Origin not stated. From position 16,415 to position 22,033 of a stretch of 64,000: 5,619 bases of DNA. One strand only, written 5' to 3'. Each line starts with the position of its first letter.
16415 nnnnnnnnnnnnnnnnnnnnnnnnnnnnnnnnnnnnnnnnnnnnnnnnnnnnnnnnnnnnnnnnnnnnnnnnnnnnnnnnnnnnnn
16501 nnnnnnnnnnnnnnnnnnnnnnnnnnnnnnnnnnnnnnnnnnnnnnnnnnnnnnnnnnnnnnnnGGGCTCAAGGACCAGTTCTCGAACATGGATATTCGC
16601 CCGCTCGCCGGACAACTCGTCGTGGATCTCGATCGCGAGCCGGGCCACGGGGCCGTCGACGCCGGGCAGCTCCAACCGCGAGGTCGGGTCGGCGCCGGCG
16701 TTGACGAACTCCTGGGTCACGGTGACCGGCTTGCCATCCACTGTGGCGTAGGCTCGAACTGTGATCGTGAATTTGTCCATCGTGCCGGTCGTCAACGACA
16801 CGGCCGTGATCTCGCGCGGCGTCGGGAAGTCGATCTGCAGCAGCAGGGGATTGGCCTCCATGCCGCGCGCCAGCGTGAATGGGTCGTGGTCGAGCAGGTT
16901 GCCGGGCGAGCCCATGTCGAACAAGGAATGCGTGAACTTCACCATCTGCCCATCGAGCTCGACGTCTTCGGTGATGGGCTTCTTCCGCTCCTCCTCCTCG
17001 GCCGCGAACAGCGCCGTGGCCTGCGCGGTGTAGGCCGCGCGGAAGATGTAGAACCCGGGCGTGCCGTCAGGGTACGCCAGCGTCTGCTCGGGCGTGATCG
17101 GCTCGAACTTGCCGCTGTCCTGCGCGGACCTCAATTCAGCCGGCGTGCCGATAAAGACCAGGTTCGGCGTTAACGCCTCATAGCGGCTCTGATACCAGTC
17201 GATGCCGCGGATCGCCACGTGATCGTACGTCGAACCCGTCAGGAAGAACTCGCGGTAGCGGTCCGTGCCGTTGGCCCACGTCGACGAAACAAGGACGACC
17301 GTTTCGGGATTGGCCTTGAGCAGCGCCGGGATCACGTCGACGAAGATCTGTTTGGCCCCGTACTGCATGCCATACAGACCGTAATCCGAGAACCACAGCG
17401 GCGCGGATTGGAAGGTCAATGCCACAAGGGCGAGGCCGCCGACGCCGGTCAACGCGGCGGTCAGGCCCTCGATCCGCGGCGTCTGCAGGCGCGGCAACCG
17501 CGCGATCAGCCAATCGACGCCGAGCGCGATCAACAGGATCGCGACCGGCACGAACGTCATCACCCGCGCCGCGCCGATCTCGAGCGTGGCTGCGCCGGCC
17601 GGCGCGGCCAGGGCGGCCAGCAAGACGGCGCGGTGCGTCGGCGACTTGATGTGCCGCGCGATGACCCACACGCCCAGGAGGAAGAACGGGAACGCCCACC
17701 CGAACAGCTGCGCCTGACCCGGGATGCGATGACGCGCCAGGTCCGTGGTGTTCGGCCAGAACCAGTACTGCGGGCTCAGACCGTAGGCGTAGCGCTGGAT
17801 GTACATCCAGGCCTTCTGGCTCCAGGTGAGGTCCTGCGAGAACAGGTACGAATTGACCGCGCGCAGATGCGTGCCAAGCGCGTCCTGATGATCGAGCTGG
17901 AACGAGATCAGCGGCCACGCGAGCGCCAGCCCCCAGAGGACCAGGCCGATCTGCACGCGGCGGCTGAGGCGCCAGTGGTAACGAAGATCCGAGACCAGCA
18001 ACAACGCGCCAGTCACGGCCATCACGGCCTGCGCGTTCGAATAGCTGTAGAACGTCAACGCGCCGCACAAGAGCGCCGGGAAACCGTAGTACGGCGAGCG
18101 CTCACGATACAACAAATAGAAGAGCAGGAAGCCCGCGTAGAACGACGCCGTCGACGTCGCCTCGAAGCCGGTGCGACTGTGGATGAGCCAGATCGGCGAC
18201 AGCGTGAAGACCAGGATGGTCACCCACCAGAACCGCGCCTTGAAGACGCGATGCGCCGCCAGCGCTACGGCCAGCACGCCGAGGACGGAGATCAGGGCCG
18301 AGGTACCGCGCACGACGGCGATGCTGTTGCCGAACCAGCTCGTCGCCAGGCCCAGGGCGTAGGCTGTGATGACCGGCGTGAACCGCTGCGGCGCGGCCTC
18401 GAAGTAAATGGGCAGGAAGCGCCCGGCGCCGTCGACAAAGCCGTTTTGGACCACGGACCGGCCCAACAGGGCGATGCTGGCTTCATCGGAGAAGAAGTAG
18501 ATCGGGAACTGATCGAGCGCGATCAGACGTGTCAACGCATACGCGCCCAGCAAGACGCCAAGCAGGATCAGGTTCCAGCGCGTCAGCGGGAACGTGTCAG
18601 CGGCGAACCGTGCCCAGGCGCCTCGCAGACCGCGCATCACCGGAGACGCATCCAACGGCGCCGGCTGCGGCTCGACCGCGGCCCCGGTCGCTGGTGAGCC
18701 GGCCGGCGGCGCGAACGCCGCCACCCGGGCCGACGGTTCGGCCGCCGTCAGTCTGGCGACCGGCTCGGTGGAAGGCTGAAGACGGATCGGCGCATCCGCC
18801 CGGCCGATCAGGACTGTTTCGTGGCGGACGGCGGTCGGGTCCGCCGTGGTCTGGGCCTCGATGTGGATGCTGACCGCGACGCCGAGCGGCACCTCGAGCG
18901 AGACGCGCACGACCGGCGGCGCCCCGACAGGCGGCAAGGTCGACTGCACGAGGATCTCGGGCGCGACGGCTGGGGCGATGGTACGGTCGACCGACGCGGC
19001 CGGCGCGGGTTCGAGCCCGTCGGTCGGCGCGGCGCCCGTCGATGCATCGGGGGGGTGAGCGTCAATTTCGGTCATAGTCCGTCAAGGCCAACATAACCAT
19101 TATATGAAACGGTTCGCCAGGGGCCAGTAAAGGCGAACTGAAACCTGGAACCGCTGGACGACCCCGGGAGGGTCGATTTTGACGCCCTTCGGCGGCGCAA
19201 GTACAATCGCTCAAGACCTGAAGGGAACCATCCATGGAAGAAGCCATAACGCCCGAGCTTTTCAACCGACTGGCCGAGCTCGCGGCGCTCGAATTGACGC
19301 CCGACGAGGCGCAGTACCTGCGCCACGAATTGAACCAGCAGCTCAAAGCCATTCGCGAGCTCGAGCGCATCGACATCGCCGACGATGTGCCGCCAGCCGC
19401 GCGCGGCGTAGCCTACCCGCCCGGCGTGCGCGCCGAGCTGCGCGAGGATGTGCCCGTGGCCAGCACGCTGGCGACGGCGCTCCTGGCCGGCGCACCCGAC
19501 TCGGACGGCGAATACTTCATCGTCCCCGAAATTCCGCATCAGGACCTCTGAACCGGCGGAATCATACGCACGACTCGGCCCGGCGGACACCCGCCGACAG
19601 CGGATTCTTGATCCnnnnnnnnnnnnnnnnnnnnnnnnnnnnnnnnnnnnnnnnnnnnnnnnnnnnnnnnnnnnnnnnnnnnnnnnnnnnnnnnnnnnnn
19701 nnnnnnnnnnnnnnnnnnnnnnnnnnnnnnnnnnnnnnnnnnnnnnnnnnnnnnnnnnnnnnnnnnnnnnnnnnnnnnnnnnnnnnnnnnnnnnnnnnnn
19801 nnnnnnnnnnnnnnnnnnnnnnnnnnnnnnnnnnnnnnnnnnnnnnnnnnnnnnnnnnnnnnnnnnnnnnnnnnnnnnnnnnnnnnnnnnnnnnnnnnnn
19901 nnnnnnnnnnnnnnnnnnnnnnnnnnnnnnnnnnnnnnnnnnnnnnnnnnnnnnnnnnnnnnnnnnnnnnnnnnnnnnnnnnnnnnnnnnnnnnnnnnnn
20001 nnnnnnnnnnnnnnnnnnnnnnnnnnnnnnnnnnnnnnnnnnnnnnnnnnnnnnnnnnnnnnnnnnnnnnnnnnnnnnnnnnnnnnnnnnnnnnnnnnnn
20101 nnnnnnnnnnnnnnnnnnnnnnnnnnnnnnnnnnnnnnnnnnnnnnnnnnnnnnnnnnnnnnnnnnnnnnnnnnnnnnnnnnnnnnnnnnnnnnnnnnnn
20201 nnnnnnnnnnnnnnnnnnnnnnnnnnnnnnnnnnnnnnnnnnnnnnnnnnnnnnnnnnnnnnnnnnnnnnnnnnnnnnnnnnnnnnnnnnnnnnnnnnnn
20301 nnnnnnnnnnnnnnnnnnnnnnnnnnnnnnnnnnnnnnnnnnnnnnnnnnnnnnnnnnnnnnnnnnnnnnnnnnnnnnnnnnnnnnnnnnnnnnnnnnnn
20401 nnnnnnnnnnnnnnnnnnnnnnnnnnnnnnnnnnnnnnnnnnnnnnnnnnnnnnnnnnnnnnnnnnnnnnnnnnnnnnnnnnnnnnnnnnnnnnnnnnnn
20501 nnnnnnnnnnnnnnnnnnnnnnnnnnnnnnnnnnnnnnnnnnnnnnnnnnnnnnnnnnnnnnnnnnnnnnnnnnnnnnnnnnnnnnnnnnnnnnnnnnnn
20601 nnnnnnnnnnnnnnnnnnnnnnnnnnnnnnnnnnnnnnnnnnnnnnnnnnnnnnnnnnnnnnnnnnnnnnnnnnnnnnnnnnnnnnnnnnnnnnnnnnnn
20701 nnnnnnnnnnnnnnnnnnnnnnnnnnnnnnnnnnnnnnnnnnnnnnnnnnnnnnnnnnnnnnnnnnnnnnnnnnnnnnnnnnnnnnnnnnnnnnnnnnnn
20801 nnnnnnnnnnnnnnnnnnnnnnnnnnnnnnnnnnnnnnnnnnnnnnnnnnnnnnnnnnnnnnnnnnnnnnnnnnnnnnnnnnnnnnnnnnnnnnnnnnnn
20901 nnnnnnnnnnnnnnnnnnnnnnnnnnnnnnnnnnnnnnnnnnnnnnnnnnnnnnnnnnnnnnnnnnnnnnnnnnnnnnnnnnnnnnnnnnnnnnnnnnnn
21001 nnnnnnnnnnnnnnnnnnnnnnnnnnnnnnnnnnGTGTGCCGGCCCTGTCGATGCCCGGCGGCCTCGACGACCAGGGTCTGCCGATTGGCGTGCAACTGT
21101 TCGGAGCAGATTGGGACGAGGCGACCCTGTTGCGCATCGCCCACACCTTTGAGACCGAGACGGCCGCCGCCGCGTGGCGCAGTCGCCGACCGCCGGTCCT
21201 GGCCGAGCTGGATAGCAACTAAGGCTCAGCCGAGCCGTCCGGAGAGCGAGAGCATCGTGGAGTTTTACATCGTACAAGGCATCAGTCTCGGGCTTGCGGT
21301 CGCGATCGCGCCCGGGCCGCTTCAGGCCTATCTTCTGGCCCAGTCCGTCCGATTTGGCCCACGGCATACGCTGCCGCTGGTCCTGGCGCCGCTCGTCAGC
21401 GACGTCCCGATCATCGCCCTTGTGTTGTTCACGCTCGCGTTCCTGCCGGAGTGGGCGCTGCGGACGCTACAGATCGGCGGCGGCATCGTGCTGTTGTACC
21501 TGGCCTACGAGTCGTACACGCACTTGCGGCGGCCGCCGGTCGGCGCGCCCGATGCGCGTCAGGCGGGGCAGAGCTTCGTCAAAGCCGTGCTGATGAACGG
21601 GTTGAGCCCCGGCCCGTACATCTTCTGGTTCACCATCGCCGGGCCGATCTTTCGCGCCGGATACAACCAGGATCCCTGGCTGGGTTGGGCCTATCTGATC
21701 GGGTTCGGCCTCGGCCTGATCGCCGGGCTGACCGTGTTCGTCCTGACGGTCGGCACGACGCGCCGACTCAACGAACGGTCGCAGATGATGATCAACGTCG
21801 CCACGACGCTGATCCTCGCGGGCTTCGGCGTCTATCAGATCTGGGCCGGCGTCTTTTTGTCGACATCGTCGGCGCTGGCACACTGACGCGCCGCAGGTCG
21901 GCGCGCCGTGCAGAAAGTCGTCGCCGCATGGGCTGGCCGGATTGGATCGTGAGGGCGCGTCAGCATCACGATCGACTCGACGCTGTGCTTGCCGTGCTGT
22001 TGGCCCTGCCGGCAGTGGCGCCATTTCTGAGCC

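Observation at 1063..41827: Eight GT-C-like polytopic membrane genes of several families lie within about 41 kb, threaded through housekeeping translation genes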

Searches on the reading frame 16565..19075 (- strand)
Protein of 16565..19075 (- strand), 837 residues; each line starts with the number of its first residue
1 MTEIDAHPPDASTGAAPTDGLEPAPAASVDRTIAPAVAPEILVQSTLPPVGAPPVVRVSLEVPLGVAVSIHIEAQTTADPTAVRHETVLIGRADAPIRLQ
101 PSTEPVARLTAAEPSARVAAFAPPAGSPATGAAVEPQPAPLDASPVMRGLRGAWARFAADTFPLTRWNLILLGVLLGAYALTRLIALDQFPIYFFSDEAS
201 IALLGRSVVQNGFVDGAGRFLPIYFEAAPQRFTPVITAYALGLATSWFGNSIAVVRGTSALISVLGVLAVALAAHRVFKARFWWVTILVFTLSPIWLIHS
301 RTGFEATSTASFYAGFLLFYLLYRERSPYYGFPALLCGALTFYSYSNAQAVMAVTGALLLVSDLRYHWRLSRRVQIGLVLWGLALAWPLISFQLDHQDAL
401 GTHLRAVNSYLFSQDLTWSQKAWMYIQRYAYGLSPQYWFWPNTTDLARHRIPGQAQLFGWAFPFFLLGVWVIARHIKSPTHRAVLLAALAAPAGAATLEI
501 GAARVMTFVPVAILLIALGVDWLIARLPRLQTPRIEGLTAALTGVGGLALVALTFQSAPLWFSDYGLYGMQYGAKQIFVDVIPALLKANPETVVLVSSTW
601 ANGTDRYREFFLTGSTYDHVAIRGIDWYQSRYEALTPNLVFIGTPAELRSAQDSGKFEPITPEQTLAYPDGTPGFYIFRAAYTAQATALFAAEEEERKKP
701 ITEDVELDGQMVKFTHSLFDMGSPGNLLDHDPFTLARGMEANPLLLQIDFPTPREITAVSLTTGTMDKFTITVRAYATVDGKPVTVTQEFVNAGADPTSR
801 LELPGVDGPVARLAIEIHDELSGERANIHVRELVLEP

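Call 4: search_protein_families(library=pfam, proteins=[window:16565-19075:-], max_evalue=0.01)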
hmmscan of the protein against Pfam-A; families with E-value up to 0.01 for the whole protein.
window:16565-19075:- (837 aa): 1 family
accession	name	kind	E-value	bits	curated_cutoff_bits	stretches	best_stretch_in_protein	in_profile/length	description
PF13231.12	PMT_2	-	0.0006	20.5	26.1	1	234-390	3-158/160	Dolichyl-phosphate-mannose-protein mannosyltransferase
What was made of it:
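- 16562..19075 (-): GTC4: PMT_2/ArnT-like GT-C with a 165-aa cytoplasmic N-terminal extension, a DE motif (FSDEAS) and its own unclassified C-terminal domain. PMT_2 20.5 bits, below the cut-off (call 4).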

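Call 25: search_protein_families(library=ncbifam, proteins=[window:16565-19075:-], max_evalue=0.1)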
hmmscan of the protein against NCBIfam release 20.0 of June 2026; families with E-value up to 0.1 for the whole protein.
window:16565-19075:- (837 aa): 1 family
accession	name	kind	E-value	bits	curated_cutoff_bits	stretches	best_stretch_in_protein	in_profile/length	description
NF003632.0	PRK05270.2-1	equivalog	0.012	14.2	865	1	186-258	261-333/515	UDP-glucose--hexose-1-phosphate uridylyltransferase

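Call 62: search_solved_structures(query=window:16565-19075:-, max_evalue=0.1)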
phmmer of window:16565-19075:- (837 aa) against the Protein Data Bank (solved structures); distinct sequences matched with E-value up to 0.1: 0.

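Call 79: search_protein_representatives(protein=window:16565-18628:-)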
Query: 688 residues. Proteins with E-value up to 0.001 (for the whole library): 1338; up to 1e-10: 788; up to 1e-30: 462. The best 150 are listed.
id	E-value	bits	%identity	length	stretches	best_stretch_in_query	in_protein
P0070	9.4e-276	933.0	61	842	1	3-688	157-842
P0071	2.5e-197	673.8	51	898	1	12-687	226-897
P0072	1.1e-177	608.9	46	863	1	19-686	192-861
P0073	2.0e-176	604.7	51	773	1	13-683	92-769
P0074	9.4e-175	599.1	46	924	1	15-688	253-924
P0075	2.6e-173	594.4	44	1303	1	25-685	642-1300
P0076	8.2e-171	586.1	46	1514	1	25-685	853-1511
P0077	1.6e-167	575.3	45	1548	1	15-685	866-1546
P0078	1.4e-166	572.2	43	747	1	4-688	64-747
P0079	4.7e-166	570.4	43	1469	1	17-686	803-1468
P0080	2.9e-164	564.5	43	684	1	18-684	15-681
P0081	5.3e-160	550.4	43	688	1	11-687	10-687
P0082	2.3e-159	548.3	44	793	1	17-686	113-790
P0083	8.1e-159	546.5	42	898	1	20-684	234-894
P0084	2.0e-158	545.2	41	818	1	14-686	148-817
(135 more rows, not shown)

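Call 81: search_protein_families(library=pfam, alignment_id=A8, max_evalue=0.001)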
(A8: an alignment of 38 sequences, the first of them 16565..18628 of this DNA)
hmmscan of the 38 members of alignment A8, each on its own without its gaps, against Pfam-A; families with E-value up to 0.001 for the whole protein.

A. member 1, window:16565-18628:- (688 aa): 1 family
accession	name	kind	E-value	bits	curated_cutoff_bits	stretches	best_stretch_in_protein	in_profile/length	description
PF13231.12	PMT_2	-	0.00044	20.9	26.1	1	85-241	3-158/160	Dolichyl-phosphate-mannose-protein mannosyltransferase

B. families by the number of members that match (of 38 scanned): 3 families
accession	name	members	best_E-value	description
PF13231.12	PMT_2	29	2e-20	Dolichyl-phosphate-mannose-protein mannosyltransferase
PF02366.24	PMT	1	2.8e-06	Dolichyl-phosphate-mannose-protein mannosyltransferase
PF14264.12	Glucos_trans_II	1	0.00056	Glucosyl transferase GtrII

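Call 88: search_solved_structures(query=A8, max_evalue=0.01)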
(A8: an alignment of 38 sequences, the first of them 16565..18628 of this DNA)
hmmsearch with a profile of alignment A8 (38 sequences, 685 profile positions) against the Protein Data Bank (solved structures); distinct sequences matched with E-value up to 0.01: 0.

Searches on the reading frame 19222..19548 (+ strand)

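Call 5: search_protein_families(library=pfam, proteins=[window:19222-19548:+], max_evalue=0.01)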
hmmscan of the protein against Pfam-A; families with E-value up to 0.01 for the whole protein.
window:19222-19548:+ (109 aa): 3 families
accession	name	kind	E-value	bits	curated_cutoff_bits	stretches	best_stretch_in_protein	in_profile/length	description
PF02686.20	GatC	-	2.7e-11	43.9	23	1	25-101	1-66/66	Glu-tRNAGln amidotransferase C subunit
PF20978.2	Gta3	-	5.9e-05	23.3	27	1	2-55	3-56/60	Glutamyl-tRNA amidotransferase complex subunit Gta3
PF20977.2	GatF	-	0.00015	22.4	33.4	1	6-55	35-84/150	Glutamyl-tRNA(Gln) amidotransferase subunit F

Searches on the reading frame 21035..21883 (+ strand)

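Call 5: search_protein_families(library=pfam, proteins=[window:21035-21883:+], max_evalue=0.01)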
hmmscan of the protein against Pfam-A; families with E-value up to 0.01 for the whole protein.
window:21035-21883:+ (283 aa): 1 family
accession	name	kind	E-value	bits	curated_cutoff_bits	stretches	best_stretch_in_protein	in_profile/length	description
PF01810.24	LysE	-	5e-18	65.7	25.6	1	88-267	2-188/193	LysE type translocator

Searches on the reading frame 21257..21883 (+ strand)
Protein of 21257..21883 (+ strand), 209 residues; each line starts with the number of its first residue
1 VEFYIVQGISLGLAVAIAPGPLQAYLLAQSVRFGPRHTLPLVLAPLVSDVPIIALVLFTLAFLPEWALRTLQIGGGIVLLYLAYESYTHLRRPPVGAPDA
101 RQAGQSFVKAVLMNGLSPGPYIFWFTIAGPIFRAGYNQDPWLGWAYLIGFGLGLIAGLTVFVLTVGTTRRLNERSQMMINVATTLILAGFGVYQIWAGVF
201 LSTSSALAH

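Call 32: search_protein_families(library=pfam, proteins=[window:21257-21883:+], max_evalue=0.01)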
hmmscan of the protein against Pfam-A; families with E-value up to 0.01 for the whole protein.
window:21257-21883:+ (209 aa): 1 family
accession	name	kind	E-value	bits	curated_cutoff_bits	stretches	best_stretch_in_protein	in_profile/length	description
PF01810.24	LysE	-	1.9e-18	67.1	25.6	1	14-193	2-188/193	LysE type translocator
